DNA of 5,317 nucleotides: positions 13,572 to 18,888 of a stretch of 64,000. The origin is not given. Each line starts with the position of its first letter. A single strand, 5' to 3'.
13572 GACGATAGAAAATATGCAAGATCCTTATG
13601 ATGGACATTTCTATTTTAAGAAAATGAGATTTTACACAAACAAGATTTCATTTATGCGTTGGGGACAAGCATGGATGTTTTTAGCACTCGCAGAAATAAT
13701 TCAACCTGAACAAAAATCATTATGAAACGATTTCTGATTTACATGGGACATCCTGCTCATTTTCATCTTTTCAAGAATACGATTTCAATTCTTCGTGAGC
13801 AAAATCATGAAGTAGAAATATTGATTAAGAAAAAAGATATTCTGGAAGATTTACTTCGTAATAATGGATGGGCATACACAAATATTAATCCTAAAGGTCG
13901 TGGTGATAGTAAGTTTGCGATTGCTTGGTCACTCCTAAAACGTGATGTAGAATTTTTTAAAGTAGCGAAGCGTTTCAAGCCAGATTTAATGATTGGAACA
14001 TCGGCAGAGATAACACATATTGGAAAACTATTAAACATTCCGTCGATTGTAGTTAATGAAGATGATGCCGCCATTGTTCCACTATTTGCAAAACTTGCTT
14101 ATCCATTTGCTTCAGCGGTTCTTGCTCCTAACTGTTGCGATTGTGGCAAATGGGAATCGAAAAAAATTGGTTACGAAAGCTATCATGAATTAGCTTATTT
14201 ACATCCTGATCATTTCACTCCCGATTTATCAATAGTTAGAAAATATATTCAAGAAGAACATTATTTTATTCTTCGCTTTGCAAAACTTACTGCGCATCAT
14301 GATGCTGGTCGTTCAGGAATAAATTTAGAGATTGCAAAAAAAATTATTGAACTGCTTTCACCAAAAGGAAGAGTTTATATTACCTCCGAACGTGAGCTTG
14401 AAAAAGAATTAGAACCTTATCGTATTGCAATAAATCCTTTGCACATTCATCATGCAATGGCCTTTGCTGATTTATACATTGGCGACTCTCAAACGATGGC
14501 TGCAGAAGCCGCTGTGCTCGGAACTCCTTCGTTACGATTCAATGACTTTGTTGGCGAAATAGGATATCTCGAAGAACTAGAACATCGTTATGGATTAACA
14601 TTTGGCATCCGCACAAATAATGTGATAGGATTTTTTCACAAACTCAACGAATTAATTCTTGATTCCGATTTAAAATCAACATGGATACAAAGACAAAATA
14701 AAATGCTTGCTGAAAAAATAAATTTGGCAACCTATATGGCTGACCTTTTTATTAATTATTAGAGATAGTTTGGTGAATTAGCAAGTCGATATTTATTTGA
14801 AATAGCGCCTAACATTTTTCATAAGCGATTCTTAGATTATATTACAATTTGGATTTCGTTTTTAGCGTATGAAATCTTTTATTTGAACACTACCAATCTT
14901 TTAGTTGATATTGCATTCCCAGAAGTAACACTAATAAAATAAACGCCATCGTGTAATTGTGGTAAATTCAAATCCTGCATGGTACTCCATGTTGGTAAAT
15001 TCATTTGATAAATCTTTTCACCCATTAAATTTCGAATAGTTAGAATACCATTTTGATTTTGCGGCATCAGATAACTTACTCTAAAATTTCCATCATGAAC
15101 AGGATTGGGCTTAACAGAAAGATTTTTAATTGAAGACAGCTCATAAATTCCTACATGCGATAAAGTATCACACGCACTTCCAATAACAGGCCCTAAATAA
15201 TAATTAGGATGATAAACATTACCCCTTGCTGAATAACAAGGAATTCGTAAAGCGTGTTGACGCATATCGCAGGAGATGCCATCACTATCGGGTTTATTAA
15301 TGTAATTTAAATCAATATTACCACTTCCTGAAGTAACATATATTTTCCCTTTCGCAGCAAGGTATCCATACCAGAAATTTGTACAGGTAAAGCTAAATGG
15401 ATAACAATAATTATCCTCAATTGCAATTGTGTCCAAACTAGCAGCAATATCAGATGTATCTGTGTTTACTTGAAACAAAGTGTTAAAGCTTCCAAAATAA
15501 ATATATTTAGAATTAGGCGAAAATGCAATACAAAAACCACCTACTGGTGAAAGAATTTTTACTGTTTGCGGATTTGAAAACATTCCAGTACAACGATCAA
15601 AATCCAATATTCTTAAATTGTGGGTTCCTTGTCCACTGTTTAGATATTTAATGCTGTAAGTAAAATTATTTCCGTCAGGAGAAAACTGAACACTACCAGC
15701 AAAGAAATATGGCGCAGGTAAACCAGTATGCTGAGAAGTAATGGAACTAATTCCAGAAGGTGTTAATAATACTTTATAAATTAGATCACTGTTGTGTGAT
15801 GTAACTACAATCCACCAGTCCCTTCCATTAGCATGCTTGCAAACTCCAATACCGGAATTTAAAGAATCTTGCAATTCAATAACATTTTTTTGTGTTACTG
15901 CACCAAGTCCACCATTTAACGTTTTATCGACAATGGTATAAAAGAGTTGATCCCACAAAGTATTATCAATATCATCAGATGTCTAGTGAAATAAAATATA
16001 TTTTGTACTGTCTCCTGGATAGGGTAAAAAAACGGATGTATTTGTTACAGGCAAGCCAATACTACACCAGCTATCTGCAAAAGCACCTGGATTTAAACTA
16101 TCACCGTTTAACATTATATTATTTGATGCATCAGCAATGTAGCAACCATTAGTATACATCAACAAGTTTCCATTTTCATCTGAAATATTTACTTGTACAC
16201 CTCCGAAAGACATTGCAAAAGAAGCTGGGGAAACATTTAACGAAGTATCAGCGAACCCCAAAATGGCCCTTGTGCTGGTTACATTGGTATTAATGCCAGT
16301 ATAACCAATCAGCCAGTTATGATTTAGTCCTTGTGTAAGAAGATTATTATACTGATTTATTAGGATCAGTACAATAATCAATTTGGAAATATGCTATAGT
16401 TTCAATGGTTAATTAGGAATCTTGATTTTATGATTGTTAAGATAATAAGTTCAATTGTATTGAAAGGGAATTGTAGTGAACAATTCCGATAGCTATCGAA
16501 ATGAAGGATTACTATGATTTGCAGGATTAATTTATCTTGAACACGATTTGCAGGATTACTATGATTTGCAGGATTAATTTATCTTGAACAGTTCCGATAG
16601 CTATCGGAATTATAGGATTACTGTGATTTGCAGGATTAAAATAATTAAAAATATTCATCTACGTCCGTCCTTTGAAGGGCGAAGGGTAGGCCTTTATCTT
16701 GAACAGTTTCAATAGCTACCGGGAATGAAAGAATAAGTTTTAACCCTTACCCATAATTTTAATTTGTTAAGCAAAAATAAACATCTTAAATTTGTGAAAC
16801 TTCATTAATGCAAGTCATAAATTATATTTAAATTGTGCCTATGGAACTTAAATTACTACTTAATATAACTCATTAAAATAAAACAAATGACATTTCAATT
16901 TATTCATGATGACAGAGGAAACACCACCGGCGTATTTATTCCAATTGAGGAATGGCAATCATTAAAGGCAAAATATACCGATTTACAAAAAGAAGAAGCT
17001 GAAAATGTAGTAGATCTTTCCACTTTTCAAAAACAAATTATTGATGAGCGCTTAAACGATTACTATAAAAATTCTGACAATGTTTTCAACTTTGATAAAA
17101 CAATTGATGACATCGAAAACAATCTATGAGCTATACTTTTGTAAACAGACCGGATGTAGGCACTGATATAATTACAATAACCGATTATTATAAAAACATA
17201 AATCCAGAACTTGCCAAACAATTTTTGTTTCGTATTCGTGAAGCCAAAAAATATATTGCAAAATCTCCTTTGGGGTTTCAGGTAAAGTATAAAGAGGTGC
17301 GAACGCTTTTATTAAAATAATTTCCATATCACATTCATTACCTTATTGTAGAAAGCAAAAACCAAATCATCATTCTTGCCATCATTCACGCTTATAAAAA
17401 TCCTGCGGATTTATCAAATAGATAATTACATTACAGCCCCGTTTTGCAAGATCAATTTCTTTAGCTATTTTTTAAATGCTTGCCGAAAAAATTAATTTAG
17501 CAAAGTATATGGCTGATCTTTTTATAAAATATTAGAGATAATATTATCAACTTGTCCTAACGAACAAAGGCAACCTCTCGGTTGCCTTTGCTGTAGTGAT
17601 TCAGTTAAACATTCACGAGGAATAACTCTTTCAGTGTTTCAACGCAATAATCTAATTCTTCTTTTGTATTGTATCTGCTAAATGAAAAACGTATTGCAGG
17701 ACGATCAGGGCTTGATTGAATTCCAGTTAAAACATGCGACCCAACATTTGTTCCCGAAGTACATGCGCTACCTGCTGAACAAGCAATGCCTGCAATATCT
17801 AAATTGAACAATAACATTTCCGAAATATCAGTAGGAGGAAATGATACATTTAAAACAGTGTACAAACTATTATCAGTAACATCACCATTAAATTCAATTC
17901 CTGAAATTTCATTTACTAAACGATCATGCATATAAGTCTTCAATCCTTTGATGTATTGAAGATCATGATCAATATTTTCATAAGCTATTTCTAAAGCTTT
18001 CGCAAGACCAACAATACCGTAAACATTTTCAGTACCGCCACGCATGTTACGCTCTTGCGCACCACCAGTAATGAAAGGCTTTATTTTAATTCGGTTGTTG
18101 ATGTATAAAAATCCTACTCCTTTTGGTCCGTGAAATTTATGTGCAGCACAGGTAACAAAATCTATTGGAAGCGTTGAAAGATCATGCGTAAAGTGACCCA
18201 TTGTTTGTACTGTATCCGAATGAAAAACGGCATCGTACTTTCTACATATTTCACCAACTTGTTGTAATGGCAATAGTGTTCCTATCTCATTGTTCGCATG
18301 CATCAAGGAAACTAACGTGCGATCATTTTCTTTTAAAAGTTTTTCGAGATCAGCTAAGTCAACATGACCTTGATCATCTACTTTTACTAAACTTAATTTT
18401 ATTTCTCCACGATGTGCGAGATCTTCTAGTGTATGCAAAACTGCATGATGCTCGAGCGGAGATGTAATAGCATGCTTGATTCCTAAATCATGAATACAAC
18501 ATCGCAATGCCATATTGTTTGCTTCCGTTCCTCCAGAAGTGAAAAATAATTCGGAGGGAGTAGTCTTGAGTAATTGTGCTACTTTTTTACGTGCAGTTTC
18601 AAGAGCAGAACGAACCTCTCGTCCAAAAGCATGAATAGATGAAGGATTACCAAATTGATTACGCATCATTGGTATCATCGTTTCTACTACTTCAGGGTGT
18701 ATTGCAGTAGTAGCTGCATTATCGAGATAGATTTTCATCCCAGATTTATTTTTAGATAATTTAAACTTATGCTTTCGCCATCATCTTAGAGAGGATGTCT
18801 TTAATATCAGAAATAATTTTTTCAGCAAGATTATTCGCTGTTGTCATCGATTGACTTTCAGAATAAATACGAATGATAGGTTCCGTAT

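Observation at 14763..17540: ~2.7-kb insertion at the 3' end of the polysaccharide locus, bounded by a duplicated gene end and carrying two nonsense-interrupted genes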

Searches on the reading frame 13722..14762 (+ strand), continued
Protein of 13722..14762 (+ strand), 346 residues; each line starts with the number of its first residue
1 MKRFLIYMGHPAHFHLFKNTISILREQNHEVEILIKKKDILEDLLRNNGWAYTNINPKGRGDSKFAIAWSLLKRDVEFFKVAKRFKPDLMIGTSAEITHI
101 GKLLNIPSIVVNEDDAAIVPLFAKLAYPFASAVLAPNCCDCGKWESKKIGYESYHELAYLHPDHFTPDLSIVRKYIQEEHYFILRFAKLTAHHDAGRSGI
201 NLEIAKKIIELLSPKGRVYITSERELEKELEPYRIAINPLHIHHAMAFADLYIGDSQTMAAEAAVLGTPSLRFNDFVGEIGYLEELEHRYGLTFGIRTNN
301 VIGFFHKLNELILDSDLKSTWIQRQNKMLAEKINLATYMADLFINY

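Call 41: find_encoding_contigs(protein=P0245, flank=10000, max_places=4)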
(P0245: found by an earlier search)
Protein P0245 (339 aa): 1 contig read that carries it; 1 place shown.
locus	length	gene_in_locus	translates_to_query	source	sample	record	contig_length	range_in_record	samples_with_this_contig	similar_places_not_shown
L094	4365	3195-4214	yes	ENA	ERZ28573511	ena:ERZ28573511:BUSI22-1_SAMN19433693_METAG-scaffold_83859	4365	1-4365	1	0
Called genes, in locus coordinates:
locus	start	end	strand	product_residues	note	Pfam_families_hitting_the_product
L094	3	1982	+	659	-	?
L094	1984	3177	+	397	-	-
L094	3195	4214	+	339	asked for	PF04007:DUF354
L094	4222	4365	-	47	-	?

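Call 44: find_homologous_proteins(query=L081:11051-12298:-, max_evalue=1e-30)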
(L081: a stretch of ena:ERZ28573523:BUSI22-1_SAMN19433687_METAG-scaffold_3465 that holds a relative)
Query L081:11051-12298:- (416 aa): 517 proteins with E <= 1e-30 among 4274 candidates; the best 120 are listed.
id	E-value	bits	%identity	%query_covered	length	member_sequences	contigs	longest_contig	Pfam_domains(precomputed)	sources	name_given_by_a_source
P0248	2.5e-196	671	70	100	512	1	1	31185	PF18962.8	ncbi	-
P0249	9.7e-195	666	69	100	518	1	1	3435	PF18962.8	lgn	-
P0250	6.0e-193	660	69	100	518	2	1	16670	PF18962.8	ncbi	ncbi:hypothetical protein BH11BAC2_BH11BAC2_10370 [soil metagenome]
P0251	7.7e-193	660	68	100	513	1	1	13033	PF18962.8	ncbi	-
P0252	2.5e-177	608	64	100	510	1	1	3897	PF18962.8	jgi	jgi:hypothetical protein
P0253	1.1e-160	554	60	100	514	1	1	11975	PF18962.8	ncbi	-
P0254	4.0e-157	542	68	83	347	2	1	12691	PF18962.8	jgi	-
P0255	2.3e-148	513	57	100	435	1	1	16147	PF18962.8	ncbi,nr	ncbi:MAG: T9SS type A sorting domain-containing protein, partial [Bacteroidetes bacterium]|nr:T9SS t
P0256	1.1e-147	511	57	100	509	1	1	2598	PF18962.8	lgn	-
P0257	3.9e-146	506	69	79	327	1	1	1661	PF18962.8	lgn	-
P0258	5.0e-144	499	56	100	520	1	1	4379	PF18962.8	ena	-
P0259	7.0e-144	498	55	100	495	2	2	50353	PF18962.8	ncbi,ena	-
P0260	1.4e-143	497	57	100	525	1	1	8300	PF18962.8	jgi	jgi:hypothetical protein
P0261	1.8e-142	494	53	100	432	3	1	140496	PF18962.8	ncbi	ncbi:MAG: hypothetical protein U0073_11540, partial [Bacteroidia bacterium]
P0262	1.8e-142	494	56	100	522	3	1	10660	PF18962.8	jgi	jgi:hypothetical protein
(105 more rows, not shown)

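Call 45: find_encoding_contigs(protein=P0248, flank=10000, max_places=6)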
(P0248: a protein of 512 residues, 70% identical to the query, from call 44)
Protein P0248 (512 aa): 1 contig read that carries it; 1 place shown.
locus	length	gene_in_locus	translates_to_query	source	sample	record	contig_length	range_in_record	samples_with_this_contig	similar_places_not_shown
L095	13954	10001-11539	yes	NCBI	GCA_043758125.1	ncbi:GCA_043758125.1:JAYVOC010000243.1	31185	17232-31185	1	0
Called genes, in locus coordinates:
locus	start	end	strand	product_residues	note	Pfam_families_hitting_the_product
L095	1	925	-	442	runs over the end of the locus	PF02881:SRP54_N, PF01656:CbiA (faint), PF06414:Zeta_toxin (weak), PF13401:AAA_22 (weak), PF00448:SRP54, PF02978:SRP_SPB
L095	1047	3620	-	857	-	PF19838:LptD_2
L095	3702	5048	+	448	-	PF01520:Amidase_3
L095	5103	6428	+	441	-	PF13534:Fer4_17 (faint), PF13746:Fer4_18 (faint), PF12838:Fer4_7 (faint), PF13183:Fer4_8 (faint), PF12797:Fer4_2 (weak), PF13237:Fer4_10, PF13187:Fer4_9, PF13484:Fer4_16, +5 more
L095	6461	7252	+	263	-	PF02754:CCG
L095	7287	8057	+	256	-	PF02405:MlaE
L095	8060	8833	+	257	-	PF00005:ABC_tran, PF13304:AAA_21 (faint)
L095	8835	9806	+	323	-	PF02470:MlaD, PF28544:Helical_needle (weak)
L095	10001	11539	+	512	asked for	PF18962:Por_Secre_tail (weak)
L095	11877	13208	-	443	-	PF00270:DEAD, PF04851:ResIII (weak), PF00271:Helicase_C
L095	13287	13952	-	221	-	?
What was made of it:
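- Tried and rejected: The nearest homolog of the L081 paralog (P0248, 70%) lies at another chromosomal site in the same MAG as L093 (call 45).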

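Call 47: find_related_loci(query=L093:7754-8050:+, collection=viral_contigs, flank=10000)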
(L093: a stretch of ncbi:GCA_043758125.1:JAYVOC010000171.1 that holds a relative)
Query L093:7754-8050:+ (99 aa) in viral_contigs; peptide patterns used: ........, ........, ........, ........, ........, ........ (x = any residue, [..] = any of these).
12 stretches matched a pattern, but none encodes a relative of the query by tblastn (E <= 1e-3).

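Call 48: search_protein_families(library=ncbifam, proteins=[L093:7754-8050:+, window:13722-14759:+], max_evalue=0.01)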
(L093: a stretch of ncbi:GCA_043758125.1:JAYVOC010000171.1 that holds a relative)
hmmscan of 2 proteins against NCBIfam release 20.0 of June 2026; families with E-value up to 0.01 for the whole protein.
L093:7754-8050:+ (99 aa): 0 families

window:13722-14759:+ (346 aa): 0 families

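Call 50: search_dna_similar(query=L093:7754-8050:+, collection=plasmids, mode=protein, max_evalue=0.00001, max_rows=10)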
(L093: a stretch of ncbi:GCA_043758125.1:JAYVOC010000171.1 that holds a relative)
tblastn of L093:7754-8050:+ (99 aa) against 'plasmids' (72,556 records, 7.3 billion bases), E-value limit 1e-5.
Records with a match: 2; places in all: 2; records where one place covers at least 80% of the query: 2.
Best place of each record, by identity: <60% 2.
By first word of the organism name: Flagellimonas 1; Arenibacter 1.
By predicted mobility (MOB-suite, as given by PLSDB): mobilizable 2.
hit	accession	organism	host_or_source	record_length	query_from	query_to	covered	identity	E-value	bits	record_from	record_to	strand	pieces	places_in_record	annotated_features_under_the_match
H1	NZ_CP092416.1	Flagellimonas marinaquae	Galaxea fascicularis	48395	1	99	100%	28.3%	1e-7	54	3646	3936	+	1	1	type II toxin-antitoxin system RelE/ParE family toxin | addiction module protein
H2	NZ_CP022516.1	Arenibacter algicola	Skeletonema marinoi strain ST54,Cell ...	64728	1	99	100%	28.3%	1e-7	54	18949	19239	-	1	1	type II toxin-antitoxin system RelE/ParE family toxin | addiction module protein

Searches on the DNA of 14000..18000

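Call 16: search_rna_families(source=window, start=14000, end=18000, threshold=evalue, max_evalue=1)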
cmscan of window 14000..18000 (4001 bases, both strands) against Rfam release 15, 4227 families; matches with E-value up to 1: 0.
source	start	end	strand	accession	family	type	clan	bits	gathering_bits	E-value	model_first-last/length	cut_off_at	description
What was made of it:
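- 16470..16735 (.): Block of modular direct repeats. It contains 43-47-nt units and an 18-nt palindrome, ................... A version with a different number of units is present in L093. There is no Rfam match (call 16).
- Tried and rejected: There was no match (call 16).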

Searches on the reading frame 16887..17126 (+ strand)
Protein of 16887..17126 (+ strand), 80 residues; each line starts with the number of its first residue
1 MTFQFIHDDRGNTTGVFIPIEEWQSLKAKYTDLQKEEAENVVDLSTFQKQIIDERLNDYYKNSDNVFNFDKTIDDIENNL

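Call 10: search_protein_families(library=pfam, proteins=[window:16887-17126:+], max_evalue=0.01)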
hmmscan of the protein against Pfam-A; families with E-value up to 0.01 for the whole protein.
window:16887-17126:+ (80 aa): 1 family
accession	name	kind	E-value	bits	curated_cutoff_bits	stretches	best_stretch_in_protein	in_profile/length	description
PF18506.7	RelB-like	-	0.00089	19.5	27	1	4-27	5-28/62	RelB Antitoxin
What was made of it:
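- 16887..17129 (+): Antitoxin gene, 80 aa and intact. It overlaps the toxin start by 4 nt. Weak RelB-like match, 19.5 bits against a cut-off of 27 (call 10).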

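Call 48: search_protein_families(library=ncbifam, proteins=[window:16887-17126:+], max_evalue=0.01)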
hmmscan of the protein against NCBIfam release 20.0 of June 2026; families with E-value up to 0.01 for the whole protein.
window:16887-17126:+ (80 aa): 0 families

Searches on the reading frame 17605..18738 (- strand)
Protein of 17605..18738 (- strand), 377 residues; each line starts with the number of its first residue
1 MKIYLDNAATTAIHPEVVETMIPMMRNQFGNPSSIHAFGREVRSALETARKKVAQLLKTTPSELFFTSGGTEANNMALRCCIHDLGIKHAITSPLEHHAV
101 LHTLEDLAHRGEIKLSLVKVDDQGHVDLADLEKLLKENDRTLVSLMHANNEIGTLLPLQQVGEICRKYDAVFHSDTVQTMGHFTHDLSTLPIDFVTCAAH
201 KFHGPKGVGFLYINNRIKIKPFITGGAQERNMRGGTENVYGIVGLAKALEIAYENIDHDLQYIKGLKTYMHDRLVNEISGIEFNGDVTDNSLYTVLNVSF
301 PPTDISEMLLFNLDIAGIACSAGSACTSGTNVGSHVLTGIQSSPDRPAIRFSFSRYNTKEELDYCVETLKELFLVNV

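Call 10: search_protein_families(library=pfam, proteins=[window:17608-18738:-], max_evalue=0.01)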
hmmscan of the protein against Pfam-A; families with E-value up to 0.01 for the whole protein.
window:17608-18738:- (377 aa): 4 families
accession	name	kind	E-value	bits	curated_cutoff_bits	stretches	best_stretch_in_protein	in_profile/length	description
PF00266.25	Aminotran_5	-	2.6e-78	264.1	21.5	1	3-364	1-370/371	Aminotransferase class-V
PF01212.27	Beta_elim_lyase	-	1e-09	38.6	27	1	62-176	49-169/288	Beta-eliminating lyase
PF00155.27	Aminotran_1_2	-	4.5e-07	29.8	19.7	1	46-176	44-186/361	Aminotransferase class I and II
PF00282.25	Pyridoxal_deC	-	0.0044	16.2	27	1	103-176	157-235/375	Pyridoxal-dependent decarboxylase conserved domain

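Call 12: find_encoding_contigs(protein=window:17605-18738:-, flank=10000, max_places=10)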
Protein window:17605-18738:- (377 aa): no gene with exactly this product is on record in the collection.

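Call 13: find_related_loci(query=window:17608-18738:-, collection=genome_contigs, flank=10000)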
Query window:17608-18738:- (377 aa) in genome_contigs; peptide patterns used: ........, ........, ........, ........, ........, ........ (x = any residue, [..] = any of these).
600 stretches matched a pattern (row limit reached: there are more); 598 encode a relative of the query (tblastn E <= 1e-3); the best 80 are kept; 80 distinct loci.
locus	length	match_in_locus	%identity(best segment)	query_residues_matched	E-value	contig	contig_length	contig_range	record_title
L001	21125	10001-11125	78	1-375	0e+0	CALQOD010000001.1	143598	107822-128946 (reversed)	MAG: Chitinophaga pinensis isolate HRS-HS6-bin-60 genome assembly, contig: HRS-HS6-C15, whole genome shotgun sequence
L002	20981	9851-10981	69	1-377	2e-178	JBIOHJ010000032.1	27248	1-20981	MAG: Bacteroidia bacterium isolate GcB14-4 k141_759921_length_27248_cov_21.6016, whole genome shotgun sequence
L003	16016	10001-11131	67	1-377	2e-175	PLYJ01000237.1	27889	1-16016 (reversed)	MAG: Bacteroidetes bacterium isolate palsa_967 73.20120700_P3D.283_contig_147050, whole genome shotgun sequence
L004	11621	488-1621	68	1-377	1e-173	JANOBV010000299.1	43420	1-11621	MAG: Bacteroidota bacterium isolate VAR_18_concoct_168_sub VAR_18_k141_3194449, whole genome shotgun sequence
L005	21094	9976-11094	66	1-373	1e-171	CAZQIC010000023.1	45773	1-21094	MAG TPA_asm: uncultured Bacteroidia bacterium isolate SRP128246_co1_439 genome assembly, contig: NODE_983_length_45773_c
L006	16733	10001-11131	66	1-377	3e-171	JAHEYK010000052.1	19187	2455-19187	MAG: Bacteroidetes bacterium isolate nzgw126 NODE_3237_length_19188_cov_7.183878, whole genome shotgun sequence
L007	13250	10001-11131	66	1-377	3e-170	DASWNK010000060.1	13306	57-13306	MAG TPA_asm: Bacteroidia bacterium isolate SMAG_U3412 k141_81381, whole genome shotgun sequence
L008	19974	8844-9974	66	1-377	4e-170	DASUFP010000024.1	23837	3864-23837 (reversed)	MAG TPA_asm: Bacteroidia bacterium isolate SMAG_U1382 k141_1832987, whole genome shotgun sequence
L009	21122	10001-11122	66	1-375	2e-168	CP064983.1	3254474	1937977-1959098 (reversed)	MAG: Bacteroidota bacterium isolate Fred_18-Q3-R57-64_BAT3C.517 chromosome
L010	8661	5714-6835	65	1-373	1e-165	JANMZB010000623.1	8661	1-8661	MAG: Sphingobacteriaceae bacterium isolate OTE_8_concoct_86_sub OTE_8_k141_3184823, whole genome shotgun sequence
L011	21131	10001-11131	65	1-376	7e-163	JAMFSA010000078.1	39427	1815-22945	MAG: Mucilaginibacter xinganensis isolate NGEE_A_bin37 k127_507320, whole genome shotgun sequence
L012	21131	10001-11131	64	1-377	7e-163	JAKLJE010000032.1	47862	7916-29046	MAG: Bacteroidia bacterium isolate MAG.246 MAG.246-NODE_32_length_47862_cov_5.447484, whole genome shotgun sequence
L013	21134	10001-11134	65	1-377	2e-162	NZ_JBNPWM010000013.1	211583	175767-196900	Mucilaginibacter sp. UYCu711 Ga0504871_13, whole genome shotgun sequence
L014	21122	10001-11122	63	1-373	7e-161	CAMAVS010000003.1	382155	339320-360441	MAG: Chitinophaga pinensis isolate ME-08apr19-307 genome assembly, contig: ME-08apr19-C9, whole genome shotgun sequence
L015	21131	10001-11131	63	1-376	5e-158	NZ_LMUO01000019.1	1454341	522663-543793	Mucilaginibacter sp. L196 NODE_50_length_1454249_cov_10.750360, whole genome shotgun sequence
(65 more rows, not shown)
